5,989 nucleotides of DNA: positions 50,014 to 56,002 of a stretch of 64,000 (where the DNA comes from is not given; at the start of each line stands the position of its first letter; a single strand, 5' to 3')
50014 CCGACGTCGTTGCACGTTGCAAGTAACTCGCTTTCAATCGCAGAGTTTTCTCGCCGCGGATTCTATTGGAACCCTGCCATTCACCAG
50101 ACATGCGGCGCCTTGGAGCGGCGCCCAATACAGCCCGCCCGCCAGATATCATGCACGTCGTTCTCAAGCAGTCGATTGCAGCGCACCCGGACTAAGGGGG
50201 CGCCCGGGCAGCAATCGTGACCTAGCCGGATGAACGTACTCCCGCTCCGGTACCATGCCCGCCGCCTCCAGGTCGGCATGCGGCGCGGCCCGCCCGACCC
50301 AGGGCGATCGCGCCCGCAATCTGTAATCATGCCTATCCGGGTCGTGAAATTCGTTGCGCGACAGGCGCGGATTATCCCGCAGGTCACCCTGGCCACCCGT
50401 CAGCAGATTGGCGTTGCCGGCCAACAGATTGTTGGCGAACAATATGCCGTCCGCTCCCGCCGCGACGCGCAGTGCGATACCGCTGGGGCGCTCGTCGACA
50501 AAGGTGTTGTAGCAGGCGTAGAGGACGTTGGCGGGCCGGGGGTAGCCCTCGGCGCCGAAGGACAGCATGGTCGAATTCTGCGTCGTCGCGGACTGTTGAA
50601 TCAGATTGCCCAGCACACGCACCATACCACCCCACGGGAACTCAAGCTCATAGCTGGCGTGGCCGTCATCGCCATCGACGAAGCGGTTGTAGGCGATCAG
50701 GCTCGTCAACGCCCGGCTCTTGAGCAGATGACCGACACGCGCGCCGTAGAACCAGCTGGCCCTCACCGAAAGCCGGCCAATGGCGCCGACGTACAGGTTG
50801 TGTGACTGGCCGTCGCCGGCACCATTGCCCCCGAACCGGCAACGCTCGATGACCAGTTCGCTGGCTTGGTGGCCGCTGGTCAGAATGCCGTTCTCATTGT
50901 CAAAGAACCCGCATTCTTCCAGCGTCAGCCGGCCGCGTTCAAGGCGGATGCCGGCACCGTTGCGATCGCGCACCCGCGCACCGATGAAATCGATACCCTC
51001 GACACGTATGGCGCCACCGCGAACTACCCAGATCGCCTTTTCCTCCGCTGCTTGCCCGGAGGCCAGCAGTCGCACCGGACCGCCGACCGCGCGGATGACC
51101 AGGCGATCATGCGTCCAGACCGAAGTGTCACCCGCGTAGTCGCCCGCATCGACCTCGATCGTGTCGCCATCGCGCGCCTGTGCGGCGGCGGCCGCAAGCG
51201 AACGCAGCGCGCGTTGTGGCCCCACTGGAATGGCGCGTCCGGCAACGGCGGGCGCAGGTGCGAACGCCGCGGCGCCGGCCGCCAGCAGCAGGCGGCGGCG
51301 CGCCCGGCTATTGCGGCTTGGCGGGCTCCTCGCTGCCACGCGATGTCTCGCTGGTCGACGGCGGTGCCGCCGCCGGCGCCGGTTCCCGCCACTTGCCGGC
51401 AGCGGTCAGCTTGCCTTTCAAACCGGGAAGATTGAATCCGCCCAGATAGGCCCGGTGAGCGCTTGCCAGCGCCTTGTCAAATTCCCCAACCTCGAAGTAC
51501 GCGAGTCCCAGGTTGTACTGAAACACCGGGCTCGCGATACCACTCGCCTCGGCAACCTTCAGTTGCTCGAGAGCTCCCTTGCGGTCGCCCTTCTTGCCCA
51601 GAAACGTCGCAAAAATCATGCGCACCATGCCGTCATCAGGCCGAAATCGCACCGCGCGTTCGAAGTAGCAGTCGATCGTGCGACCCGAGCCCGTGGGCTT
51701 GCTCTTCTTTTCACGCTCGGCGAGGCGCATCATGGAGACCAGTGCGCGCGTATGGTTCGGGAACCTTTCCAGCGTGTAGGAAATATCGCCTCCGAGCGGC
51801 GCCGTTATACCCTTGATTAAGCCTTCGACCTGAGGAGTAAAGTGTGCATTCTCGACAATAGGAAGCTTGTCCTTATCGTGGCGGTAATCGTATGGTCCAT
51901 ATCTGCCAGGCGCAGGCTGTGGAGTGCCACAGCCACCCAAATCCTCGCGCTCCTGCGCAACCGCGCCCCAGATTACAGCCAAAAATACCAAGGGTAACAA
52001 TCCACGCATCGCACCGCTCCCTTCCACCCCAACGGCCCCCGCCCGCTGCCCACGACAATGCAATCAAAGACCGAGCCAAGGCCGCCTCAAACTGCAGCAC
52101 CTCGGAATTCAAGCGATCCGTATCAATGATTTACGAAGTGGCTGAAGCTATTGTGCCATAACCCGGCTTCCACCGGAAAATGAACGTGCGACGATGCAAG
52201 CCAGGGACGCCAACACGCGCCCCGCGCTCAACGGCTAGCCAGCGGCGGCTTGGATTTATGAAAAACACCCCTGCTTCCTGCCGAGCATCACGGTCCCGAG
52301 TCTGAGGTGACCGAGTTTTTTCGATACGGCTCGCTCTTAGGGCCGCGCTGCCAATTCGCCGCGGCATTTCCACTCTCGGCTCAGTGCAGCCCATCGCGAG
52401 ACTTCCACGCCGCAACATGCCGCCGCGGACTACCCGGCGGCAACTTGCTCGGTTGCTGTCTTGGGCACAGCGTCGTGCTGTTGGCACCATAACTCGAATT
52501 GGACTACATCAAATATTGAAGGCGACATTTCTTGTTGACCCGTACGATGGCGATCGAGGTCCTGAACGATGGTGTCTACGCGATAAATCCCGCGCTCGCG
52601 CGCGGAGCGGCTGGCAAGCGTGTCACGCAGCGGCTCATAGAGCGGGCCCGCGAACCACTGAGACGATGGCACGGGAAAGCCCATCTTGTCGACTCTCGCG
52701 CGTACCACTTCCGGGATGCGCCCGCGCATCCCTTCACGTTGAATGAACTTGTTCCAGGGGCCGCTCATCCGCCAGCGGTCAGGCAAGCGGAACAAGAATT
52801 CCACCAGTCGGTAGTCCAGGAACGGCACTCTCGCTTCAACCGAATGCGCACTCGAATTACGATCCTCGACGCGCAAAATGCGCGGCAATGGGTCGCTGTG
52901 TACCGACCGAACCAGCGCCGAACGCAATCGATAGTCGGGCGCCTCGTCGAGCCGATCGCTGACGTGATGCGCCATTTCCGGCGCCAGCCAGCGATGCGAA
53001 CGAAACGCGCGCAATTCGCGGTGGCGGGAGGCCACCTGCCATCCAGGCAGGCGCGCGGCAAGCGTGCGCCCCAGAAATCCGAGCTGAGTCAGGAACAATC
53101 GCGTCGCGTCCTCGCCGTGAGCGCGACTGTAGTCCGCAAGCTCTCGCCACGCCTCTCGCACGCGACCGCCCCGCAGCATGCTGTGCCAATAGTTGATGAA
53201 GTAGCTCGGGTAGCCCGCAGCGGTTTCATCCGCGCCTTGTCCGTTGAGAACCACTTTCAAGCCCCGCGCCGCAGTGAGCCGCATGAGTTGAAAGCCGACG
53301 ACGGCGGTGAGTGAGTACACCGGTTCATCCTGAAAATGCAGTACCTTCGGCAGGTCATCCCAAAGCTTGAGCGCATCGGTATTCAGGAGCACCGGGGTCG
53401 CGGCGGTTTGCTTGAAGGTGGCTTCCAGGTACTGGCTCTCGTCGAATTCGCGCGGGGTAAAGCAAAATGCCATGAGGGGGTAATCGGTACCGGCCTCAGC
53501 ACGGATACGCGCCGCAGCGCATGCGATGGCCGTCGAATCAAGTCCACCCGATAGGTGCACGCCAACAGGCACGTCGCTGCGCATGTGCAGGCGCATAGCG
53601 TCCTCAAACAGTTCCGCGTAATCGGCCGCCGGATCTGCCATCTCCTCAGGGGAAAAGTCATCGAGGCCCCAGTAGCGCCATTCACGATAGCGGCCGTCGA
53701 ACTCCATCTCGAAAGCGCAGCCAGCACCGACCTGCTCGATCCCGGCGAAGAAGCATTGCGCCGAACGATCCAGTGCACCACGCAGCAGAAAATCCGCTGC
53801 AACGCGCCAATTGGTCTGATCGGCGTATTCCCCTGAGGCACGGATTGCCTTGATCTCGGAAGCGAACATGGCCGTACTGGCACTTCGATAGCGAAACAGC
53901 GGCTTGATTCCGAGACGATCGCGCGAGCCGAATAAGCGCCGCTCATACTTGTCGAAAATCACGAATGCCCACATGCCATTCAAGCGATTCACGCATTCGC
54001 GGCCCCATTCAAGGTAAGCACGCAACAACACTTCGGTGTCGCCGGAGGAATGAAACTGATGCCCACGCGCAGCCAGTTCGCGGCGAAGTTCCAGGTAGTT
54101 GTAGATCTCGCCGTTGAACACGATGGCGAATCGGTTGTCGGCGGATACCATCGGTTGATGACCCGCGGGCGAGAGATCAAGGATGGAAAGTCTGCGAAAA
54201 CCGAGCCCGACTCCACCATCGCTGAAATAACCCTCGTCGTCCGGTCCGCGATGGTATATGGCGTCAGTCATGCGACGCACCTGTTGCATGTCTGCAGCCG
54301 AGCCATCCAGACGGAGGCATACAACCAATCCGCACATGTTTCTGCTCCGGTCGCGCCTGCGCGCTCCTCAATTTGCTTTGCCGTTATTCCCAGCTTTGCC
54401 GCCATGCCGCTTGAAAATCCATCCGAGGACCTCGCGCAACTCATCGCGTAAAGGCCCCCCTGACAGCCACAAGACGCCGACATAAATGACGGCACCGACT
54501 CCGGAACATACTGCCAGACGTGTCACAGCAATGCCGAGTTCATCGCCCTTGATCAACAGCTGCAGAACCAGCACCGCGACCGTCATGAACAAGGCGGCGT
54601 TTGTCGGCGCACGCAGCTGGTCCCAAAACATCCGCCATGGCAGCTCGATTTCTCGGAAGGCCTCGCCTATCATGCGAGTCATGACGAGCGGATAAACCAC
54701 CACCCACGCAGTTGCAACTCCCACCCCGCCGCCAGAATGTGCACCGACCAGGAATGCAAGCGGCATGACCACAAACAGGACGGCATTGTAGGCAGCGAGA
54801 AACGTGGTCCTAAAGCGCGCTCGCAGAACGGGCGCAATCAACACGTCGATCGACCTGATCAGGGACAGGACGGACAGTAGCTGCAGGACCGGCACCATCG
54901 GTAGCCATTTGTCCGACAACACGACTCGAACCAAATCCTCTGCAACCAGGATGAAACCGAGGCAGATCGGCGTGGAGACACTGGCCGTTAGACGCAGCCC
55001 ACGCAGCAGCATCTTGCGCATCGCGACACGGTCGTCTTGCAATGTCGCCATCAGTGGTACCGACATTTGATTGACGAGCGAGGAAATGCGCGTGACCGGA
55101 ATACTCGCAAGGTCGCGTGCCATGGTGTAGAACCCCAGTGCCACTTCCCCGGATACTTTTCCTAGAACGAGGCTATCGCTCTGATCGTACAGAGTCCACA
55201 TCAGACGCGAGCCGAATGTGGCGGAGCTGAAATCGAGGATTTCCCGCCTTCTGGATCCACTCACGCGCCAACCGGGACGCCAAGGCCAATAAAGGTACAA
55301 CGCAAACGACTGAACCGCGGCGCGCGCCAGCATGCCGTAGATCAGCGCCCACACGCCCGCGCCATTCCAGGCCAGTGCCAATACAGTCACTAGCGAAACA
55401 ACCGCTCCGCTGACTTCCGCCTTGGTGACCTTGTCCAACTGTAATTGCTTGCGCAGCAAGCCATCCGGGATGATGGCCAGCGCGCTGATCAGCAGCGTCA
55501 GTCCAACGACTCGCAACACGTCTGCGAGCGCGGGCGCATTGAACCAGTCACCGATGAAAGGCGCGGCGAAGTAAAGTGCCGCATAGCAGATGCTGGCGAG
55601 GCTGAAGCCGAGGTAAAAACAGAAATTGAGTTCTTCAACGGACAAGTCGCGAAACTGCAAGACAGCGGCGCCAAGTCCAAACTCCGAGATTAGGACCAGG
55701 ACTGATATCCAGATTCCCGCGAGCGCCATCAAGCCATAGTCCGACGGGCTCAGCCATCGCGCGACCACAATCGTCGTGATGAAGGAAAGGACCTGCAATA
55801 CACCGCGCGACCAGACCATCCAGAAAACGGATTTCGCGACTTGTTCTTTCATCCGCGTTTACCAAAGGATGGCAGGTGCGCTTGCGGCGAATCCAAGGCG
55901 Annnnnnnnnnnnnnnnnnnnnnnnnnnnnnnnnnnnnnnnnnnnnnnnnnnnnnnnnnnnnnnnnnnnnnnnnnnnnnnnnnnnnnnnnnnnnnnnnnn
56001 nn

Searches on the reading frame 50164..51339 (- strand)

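Call 24: search_protein_families(library=ncbifam, proteins=[window:50164-51339:-], max_evalue=0.00001)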
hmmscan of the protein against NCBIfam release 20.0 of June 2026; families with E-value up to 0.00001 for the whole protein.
window:50164-51339:- (391 aa): 0 families

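Call 42: search_protein_families(library=ncbifam, proteins=[window:50164-51339:-], max_evalue=0.001)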
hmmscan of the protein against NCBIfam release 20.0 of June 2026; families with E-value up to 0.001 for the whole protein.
window:50164-51339:- (391 aa): 1 family
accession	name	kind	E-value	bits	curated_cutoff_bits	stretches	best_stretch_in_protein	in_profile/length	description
TIGR04247.1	NosD_copper_fam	subfamily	0.00069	18.3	300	0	48-173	1-119/377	nitrous oxide reductase family maturation protein NosD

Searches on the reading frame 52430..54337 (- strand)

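Call 24: search_protein_families(library=ncbifam, proteins=[window:52430-54337:-], max_evalue=0.00001)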
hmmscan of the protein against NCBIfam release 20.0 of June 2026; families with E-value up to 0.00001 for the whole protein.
window:52430-54337:- (635 aa): 9 families
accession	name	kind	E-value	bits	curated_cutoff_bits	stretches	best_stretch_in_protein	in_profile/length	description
TIGR01536.1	asn_synth_AEB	equivalog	2.4e-119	399.7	267.1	1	2-554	1-517/517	asparagine synthase (glutamine-hydrolyzing)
TIGR03108.1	eps_aminotran_1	hypoth_equivalog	7.6e-113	378.3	816.9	2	1-388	1-386/628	XrtA/PEP-CTERM system amidotransferase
TIGR03104.1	trio_amidotrans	equivalog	7.8e-108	361.2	570.1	2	1-379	1-383/589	N-acetylglutaminylglutamine amidotransferase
NF033535.1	lass_lactam_cya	exception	2.1e-88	297.6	525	2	1-417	1-416/668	lasso peptide isopeptide bond-forming cyclase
NF006949.0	PRK09431.1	equivalog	2.9e-69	234.1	499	3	1-167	1-167/554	asparagine synthase B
NF033561.1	macrolact_Ik_Al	subfamily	6.7e-23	81.1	300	1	139-622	97-559/561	albusnodin/ikarugamycin family macrolactam cyclase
TIGR01134.1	purF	equivalog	5.2e-12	45.9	350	1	60-171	84-205/432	amidophosphoribosyltransferase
NF001484.0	PRK00331.1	subfamily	3.6e-10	38.8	381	1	62-165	87-198/601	isomerizing glutamine--fructose-6-phosphate transaminase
TIGR01135.1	glmS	equivalog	4.2e-10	38.7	418.05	1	62-165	86-197/607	glutamine--fructose-6-phosphate transaminase (isomerizing)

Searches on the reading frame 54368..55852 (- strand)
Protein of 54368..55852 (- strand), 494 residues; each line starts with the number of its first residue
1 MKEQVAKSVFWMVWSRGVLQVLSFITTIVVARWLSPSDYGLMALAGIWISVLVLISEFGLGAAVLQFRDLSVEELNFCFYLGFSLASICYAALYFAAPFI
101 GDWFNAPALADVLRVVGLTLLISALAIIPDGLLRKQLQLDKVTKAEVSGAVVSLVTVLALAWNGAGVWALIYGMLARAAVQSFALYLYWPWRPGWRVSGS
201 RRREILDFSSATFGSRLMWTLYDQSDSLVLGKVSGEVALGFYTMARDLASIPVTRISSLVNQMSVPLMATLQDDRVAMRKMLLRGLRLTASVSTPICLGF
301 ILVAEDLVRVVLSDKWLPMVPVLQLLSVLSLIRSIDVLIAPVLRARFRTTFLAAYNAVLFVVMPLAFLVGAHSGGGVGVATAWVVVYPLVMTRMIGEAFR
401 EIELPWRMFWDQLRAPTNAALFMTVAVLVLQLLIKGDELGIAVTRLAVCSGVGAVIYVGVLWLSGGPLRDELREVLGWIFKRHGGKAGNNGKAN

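Call 24: search_protein_families(library=ncbifam, proteins=[window:54368-55852:-], max_evalue=0.00001)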
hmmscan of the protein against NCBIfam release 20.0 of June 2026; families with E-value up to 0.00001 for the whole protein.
window:54368-55852:- (494 aa): 3 families
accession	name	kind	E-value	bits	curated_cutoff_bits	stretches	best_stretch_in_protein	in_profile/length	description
NF007773.0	PRK10459.1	equivalog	2.6e-63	214.7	273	1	2-474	4-477/492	MOP flippase family protein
NF058658.1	Oglyco_Wzx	exception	5.4e-61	207.1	720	1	1-481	6-477/478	O-glycosylation flippase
NF047674.1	TeichurnBiosyTuaB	equivalog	2.4e-56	191.7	580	1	1-460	4-465/469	teichuronic acid biosynthesis protein TuaB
